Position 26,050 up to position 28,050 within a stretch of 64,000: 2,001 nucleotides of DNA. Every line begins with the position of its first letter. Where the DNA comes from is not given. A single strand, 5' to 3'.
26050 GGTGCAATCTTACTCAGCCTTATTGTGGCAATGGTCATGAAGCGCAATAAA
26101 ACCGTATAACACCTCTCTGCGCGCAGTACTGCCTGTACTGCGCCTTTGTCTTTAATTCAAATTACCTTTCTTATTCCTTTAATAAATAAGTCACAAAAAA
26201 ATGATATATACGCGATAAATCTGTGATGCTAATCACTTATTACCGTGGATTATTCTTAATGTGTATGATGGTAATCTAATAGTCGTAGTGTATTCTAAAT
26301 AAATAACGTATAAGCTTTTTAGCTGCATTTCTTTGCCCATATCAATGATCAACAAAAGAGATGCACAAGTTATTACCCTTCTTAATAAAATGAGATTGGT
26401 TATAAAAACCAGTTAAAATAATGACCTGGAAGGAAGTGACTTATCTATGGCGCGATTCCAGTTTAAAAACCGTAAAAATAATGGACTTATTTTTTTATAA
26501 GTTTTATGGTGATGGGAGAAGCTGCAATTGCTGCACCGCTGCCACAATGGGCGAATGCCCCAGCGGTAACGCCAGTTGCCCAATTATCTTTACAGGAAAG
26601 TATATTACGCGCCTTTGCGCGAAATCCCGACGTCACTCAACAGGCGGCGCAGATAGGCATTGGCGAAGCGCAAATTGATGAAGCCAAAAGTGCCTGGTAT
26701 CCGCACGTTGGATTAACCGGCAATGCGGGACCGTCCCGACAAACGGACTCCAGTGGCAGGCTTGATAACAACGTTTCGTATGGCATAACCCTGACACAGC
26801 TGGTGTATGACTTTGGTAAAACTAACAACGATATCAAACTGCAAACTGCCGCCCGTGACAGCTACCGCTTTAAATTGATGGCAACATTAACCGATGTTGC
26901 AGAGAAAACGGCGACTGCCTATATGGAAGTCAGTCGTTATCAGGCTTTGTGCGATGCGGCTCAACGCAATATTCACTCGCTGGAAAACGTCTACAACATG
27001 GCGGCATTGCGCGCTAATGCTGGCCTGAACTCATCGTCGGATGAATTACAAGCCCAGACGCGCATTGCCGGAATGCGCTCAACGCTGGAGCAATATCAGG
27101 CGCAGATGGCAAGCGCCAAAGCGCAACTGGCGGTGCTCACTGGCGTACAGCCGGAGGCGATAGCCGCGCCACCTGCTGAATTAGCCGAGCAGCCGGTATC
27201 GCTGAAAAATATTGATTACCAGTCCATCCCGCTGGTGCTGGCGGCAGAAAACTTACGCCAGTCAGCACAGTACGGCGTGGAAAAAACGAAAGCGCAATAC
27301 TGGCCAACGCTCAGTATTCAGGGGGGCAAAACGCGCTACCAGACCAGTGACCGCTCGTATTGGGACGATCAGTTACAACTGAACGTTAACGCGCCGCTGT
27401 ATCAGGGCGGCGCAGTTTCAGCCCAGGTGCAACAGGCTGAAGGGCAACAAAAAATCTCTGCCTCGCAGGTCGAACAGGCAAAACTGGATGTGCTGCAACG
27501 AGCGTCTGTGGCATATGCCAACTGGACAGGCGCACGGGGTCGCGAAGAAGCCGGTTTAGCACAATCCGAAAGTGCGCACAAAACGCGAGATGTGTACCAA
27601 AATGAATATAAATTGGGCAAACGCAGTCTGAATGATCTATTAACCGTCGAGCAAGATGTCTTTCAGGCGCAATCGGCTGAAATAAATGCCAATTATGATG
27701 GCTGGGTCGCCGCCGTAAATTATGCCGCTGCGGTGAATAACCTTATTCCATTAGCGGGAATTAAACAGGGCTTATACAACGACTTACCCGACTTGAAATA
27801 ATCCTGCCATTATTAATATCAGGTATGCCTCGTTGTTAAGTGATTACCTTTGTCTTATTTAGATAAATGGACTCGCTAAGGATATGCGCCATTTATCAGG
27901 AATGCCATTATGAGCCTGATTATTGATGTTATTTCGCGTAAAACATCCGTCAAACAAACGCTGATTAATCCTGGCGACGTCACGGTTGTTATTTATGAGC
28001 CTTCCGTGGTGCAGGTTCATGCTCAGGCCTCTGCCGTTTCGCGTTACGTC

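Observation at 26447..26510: T7 homopolymer tract separates a signal peptide from the TolC-family gene body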

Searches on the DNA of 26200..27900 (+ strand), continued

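Call 15: search_dna_similar(query=L004:530-612:+, collection=ecoli_genomes, mode=near, max_rows=10, rows=spread)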
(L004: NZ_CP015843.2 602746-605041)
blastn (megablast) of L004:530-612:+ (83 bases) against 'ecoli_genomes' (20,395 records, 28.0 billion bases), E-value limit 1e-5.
Records with a match: 958; places in all: 958; records where one place covers at least 80% of the query: 958.
Genomes with a match: 958 of 5426; with a place that covers at least 80% of the query: 958. Places per genome that has any: lowest 1, median 1, highest 1. On chromosomes: 958 places; on plasmids: 0.
Best place of each record, by identity: >=99% 382; 95-99% 571; 90-95% 5.
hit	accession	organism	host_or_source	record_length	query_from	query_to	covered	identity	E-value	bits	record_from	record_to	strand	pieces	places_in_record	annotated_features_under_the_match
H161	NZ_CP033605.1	Escherichia coli O157:H7 strain TR01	Cattle carcass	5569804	1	83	100%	100.0%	5e-35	154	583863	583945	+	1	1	TolC family outer membrane protein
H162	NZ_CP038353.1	Escherichia coli O157:H7 strain F8797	missing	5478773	1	83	100%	100.0%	5e-35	154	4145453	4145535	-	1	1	TolC family outer membrane protein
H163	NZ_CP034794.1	Escherichia coli strain 06-3462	missing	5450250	1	83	100%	100.0%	5e-35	154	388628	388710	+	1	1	TolC family outer membrane protein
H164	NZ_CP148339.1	Escherichia coli strain Z1323HEC0422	Homo sapiens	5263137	1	83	100%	100.0%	5e-35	154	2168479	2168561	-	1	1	TolC family outer membrane protein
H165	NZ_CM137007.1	Escherichia coli strain 4FM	Mink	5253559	1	83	100%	98.8%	2e-33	148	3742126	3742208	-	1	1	TolC family outer membrane protein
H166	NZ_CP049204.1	Escherichia coli strain PapM-32-1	Papio papio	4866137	1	83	100%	97.6%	1e-31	143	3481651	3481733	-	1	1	TolC family outer membrane protein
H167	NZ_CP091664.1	Escherichia coli strain KKa019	river water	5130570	1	83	100%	95.2%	2e-28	132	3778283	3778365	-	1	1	TolC family outer membrane protein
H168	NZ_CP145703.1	Escherichia coli strain S1-CAM-04-C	Homo sapiens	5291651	1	83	100%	95.2%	2e-28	132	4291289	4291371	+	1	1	TolC family outer membrane protein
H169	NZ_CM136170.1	Escherichia coli strain PRO_A-1407-6W-A_ESBL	Homo sapiens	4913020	1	83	100%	95.2%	2e-28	132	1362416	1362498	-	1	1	TolC family outer membrane protein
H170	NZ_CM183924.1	Escherichia coli strain GMF054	Homo sapiens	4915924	1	83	100%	94.0%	1e-26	126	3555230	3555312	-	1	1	TolC family outer membrane protein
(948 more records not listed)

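Call 18: get_annotated_region(hit=H101, flank=2000)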
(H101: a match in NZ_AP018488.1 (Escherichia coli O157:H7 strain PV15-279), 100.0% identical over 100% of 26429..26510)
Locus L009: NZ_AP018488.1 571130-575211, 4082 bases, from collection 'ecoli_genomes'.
description: Escherichia coli O157:H7 strain PV15-279 chromosome, complete genome
organism: Escherichia coli O157:H7 strain PV15-279 (NCBI taxid 83334)
replicon: chromosome; assembly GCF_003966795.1
host: Homo sapiens; source: -; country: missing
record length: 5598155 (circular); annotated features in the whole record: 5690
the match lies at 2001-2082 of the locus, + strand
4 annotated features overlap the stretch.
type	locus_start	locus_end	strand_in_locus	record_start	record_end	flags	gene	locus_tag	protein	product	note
CDS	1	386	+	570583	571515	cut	glsA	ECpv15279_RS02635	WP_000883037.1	glutaminase A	-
CDS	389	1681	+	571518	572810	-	ybaT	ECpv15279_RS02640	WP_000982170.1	APC family permease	-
CDS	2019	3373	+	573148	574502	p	-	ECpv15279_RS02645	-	TolC family outer membrane protein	frameshifted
CDS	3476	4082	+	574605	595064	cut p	siiEA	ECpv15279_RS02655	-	BapA-related adhesin SiiEA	internal stop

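Call 20: search_dna_similar(query=L005:530-612:+, collection=ecoli_genomes, mode=near, max_rows=10, rows=spread)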
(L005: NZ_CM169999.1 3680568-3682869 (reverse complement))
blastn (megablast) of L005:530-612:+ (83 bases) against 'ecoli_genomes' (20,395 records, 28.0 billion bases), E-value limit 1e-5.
Records with a match: 958; places in all: 958; records where one place covers at least 80% of the query: 958.
Genomes with a match: 958 of 5426; with a place that covers at least 80% of the query: 958. Places per genome that has any: lowest 1, median 1, highest 1. On chromosomes: 958 places; on plasmids: 0.
Best place of each record, by identity: >=99% 37; 95-99% 921.
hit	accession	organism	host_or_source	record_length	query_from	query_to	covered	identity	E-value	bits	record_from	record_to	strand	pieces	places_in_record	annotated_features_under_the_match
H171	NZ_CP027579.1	Escherichia coli strain 2013C-4282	Homo sapiens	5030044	1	83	100%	100.0%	5e-35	154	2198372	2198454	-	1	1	TolC family outer membrane protein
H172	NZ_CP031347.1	Escherichia coli O145 strain RM9873-C1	cattle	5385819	1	83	100%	98.8%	2e-33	148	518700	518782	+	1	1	TolC family outer membrane protein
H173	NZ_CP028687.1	Escherichia coli strain 110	cattle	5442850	1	83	100%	98.8%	2e-33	148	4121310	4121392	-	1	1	TolC family outer membrane protein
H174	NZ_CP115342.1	Escherichia coli strain CUVET21-1780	dog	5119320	1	83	100%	98.8%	2e-33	148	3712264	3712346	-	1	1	TolC family outer membrane protein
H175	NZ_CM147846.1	Escherichia coli strain 32F4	Calf of Bos taurus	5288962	1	83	100%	98.8%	2e-33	148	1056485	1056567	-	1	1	TolC family outer membrane protein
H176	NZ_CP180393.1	Escherichia coli strain JMK_KBN3987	Homo sapiens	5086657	1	83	100%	98.8%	8e-33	147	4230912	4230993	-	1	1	TolC family outer membrane protein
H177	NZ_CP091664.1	Escherichia coli strain KKa019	river water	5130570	1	83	100%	96.4%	5e-30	137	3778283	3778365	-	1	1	TolC family outer membrane protein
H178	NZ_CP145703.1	Escherichia coli strain S1-CAM-04-C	Homo sapiens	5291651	1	83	100%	96.4%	5e-30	137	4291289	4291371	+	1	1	TolC family outer membrane protein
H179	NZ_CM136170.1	Escherichia coli strain PRO_A-1407-6W-A_ESBL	Homo sapiens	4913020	1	83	100%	96.4%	5e-30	137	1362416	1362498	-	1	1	TolC family outer membrane protein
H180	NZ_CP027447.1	Escherichia coli strain 2014C-3075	Homo sapiens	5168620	1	80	96%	97.5%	5e-30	137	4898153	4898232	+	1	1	TolC family outer membrane protein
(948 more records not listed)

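Call 21: search_dna_similar(query=L002:530-612:+, collection=ecoli_genomes, mode=near, max_rows=10, rows=spread)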
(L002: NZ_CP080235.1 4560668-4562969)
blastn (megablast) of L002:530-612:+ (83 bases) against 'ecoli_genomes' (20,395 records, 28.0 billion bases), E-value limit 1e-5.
Records with a match: 941; places in all: 941; records where one place covers at least 80% of the query: 941.
Genomes with a match: 941 of 5426; with a place that covers at least 80% of the query: 941. Places per genome that has any: lowest 1, median 1, highest 1. On chromosomes: 941 places; on plasmids: 0.
Best place of each record, by identity: >=99% 378; 95-99% 558; 90-95% 5.
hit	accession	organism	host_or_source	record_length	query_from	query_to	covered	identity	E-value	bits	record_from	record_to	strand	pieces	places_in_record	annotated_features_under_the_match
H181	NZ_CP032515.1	Escherichia coli strain 118UI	Homo sapiens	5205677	1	83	100%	100.0%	5e-35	154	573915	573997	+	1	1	TolC family outer membrane protein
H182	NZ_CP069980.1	Escherichia coli strain FDAARGOS_1291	Homo sapiens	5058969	1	83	100%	100.0%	5e-35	154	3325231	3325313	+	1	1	TolC family outer membrane protein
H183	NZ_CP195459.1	Escherichia coli strain 22AR0747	Homo sapiens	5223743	1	83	100%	100.0%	5e-35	154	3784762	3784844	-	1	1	TolC family outer membrane protein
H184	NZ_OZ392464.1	Escherichia coli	Gallus gallus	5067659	1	83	100%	100.0%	5e-35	154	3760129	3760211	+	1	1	TolC family outer membrane protein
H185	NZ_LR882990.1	Escherichia coli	-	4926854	1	83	100%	96.4%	5e-30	137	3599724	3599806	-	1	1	TolC family outer membrane protein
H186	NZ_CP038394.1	Escherichia coli O55:H7 strain DEC5A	Homo sapiens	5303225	1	83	100%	95.2%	2e-28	132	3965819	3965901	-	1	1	TolC family outer membrane protein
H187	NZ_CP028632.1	Escherichia coli strain 135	cattle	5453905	1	83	100%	95.2%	2e-28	132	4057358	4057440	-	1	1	TolC family outer membrane protein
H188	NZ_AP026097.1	Escherichia coli strain 57_142493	Homo sapiens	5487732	1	83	100%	95.2%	2e-28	132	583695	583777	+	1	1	TolC family outer membrane protein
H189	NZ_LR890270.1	Escherichia coli strain MINF_7C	Homo sapiens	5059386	1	83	100%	95.2%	2e-28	132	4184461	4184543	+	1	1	TolC family outer membrane protein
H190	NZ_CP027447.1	Escherichia coli strain 2014C-3075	Homo sapiens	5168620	1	80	96%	93.8%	5e-25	121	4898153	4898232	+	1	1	TolC family outer membrane protein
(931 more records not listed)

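Call 39: search_dna_similar(query=L009:2038-2218:+, collection=ecoli_genomes, mode=near, max_rows=15, rows=best)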
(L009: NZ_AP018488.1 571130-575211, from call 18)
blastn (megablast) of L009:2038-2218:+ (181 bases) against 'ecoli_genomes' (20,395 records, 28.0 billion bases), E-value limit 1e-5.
Records with a match: 958; places in all: 958; records where one place covers at least 80% of the query: 958.
Genomes with a match: 958 of 5426; with a place that covers at least 80% of the query: 958. Places per genome that has any: lowest 1, median 1, highest 1. On chromosomes: 958 places; on plasmids: 0.
Best place of each record, by identity: >=99% 310; 95-99% 637; 90-95% 11.
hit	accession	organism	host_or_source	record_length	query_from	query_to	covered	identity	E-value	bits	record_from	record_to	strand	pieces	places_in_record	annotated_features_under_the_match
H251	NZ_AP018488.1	Escherichia coli O157:H7 strain PV15-279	Homo sapiens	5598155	1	181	100%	100.0%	5e-89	335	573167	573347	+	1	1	TolC family outer membrane protein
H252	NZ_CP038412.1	Escherichia coli O157:H7 strain 493/89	Homo sapiens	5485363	1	181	100%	100.0%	5e-89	335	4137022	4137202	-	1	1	TolC family outer membrane protein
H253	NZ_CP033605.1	Escherichia coli O157:H7 strain TR01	Cattle carcass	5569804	1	181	100%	99.5%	2e-87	329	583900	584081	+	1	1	TolC family outer membrane protein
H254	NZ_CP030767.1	Escherichia coli strain 2017C-4109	missing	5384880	1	181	100%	99.5%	2e-87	329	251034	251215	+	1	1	TolC family outer membrane protein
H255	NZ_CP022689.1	Escherichia coli strain CDC#03-98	missing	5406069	1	181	100%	99.5%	2e-87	329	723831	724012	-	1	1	TolC family outer membrane protein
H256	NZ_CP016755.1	Escherichia coli strain FORC_044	Homo sapiens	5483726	1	181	100%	99.5%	2e-87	329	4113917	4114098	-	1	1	TolC family outer membrane protein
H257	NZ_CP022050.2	Escherichia coli O157 strain FDAARGOS_293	Homo sapiens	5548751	1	181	100%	99.5%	2e-87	329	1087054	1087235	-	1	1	TolC family outer membrane protein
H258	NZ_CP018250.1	Escherichia coli strain 10671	Cattle faeces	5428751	1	181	100%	99.5%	2e-87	329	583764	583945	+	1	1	TolC family outer membrane protein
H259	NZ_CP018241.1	Escherichia coli strain 319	missing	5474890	1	181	100%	99.5%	2e-87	329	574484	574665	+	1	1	TolC family outer membrane protein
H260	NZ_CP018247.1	Escherichia coli strain 7784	Cattle faeces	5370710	1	181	100%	99.5%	2e-87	329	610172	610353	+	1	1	TolC family outer membrane protein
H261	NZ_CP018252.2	Escherichia coli strain 9000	Cattle faeces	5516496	1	181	100%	99.5%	2e-87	329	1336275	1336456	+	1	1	TolC family outer membrane protein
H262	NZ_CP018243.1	Escherichia coli strain 350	missing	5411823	1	181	100%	99.5%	2e-87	329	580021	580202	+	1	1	TolC family outer membrane protein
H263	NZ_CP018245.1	Escherichia coli strain 472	missing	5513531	1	181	100%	99.5%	2e-87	329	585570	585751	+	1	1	TolC family outer membrane protein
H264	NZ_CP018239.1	Escherichia coli strain 272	missing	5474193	1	181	100%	99.5%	2e-87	329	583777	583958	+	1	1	TolC family outer membrane protein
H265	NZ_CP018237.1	Escherichia coli strain 155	missing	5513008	1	181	100%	99.5%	2e-87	329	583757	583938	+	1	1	TolC family outer membrane protein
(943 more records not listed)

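Call 40: get_annotated_region(hit=H133, flank=100)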
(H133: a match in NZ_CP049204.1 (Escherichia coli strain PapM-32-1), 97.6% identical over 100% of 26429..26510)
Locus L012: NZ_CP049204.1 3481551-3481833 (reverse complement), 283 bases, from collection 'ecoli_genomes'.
description: Escherichia coli strain PapM-32-1 chromosome, complete genome
organism: Escherichia coli strain PapM-32-1 (NCBI taxid 562)
replicon: chromosome; assembly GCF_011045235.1
host: Papio papio; source: stool; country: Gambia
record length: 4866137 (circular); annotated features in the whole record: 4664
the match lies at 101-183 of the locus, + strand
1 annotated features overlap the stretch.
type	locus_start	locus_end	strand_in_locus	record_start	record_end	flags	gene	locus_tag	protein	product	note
CDS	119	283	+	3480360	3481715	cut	-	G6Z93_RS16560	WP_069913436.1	TolC family outer membrane protein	-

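Call 41: get_annotated_region(hit=H160, flank=100)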
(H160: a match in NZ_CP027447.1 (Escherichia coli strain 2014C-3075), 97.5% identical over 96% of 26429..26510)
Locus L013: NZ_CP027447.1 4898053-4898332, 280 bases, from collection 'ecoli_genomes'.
description: Escherichia coli strain 2014C-3075 chromosome, complete genome
organism: Escherichia coli strain 2014C-3075 (NCBI taxid 562)
replicon: chromosome; assembly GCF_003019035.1
host: Homo sapiens; source: stool; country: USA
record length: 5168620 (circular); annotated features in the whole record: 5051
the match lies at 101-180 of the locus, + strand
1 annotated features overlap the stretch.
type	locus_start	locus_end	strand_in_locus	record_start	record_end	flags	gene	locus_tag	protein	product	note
CDS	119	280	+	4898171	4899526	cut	-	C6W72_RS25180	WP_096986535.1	TolC family outer membrane protein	-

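Call 47: get_annotated_region(hit=H1, flank=300)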
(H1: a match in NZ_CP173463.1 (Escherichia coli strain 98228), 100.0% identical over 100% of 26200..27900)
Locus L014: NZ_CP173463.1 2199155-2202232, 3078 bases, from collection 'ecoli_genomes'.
description: Escherichia coli strain 98228 chromosome, complete genome
organism: Escherichia coli strain 98228 (NCBI taxid 562)
replicon: chromosome; assembly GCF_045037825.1
host: Homo sapiens; source: urine; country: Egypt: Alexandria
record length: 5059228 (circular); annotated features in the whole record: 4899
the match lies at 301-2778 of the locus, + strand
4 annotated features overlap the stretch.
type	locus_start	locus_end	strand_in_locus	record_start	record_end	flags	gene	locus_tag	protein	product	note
CDS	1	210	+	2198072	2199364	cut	ybaT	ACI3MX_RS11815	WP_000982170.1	APC family permease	-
CDS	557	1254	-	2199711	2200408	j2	-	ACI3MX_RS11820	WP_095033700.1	IS1-like element IS1B family transposase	programmed frameshift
CDS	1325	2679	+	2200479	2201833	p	-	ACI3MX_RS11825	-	TolC family outer membrane protein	frameshifted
CDS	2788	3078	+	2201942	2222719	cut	-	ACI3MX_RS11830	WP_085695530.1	BapA-related adhesin SiiEA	-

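Call 53: get_annotated_region(hit=H133, flank=1500)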
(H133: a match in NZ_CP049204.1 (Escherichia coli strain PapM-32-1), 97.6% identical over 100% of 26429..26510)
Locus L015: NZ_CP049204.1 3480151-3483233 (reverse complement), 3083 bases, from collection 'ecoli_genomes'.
description: Escherichia coli strain PapM-32-1 chromosome, complete genome
organism: Escherichia coli strain PapM-32-1 (NCBI taxid 562)
replicon: chromosome; assembly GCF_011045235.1
host: Papio papio; source: stool; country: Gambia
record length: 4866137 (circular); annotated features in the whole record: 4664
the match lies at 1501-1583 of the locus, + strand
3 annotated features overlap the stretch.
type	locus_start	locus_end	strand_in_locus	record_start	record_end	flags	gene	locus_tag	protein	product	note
CDS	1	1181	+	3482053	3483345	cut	ybaT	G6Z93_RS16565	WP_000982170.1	APC family permease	-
CDS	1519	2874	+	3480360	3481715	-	-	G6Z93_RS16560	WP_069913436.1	TolC family outer membrane protein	-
CDS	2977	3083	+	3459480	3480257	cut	siiEA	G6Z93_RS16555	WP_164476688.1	BapA-related adhesin SiiEA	-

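Call 54: get_annotated_region(hit=H171, flank=1500)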
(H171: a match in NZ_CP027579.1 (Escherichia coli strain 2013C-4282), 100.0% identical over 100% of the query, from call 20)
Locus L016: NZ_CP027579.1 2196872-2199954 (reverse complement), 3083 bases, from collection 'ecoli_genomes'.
description: Escherichia coli strain 2013C-4282 chromosome, complete genome
organism: Escherichia coli strain 2013C-4282 (NCBI taxid 562)
replicon: chromosome; assembly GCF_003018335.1
host: Homo sapiens; source: stool; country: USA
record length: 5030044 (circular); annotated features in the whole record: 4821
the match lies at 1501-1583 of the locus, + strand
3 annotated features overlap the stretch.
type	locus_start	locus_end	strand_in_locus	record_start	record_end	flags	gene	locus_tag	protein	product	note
CDS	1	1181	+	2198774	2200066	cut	ybaT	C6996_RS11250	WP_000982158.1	APC family permease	-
CDS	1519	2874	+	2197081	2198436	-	-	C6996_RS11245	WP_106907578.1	TolC family outer membrane protein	-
CDS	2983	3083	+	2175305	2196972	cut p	siiEA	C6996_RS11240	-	BapA-related adhesin SiiEA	frameshifted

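Call 55: get_annotated_region(hit=H252, flank=1500)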
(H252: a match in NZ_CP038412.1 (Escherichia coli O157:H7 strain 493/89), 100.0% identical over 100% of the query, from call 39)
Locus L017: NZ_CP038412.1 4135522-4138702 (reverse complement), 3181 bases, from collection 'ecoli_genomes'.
description: Escherichia coli O157:H7 strain 493/89 chromosome, complete genome
organism: Escherichia coli O157:H7 strain 493/89 (NCBI taxid 83334)
replicon: chromosome; assembly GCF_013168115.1
host: Homo sapiens; source: missing; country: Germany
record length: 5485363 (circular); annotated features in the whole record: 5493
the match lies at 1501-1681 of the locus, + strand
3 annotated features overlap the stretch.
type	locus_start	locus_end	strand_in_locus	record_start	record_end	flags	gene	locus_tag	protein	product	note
CDS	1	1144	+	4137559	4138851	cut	ybaT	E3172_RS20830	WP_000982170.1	APC family permease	-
CDS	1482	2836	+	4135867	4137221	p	-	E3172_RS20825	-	TolC family outer membrane protein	frameshifted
CDS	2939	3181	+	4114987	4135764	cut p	siiEA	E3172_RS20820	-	BapA-related adhesin SiiEA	internal stop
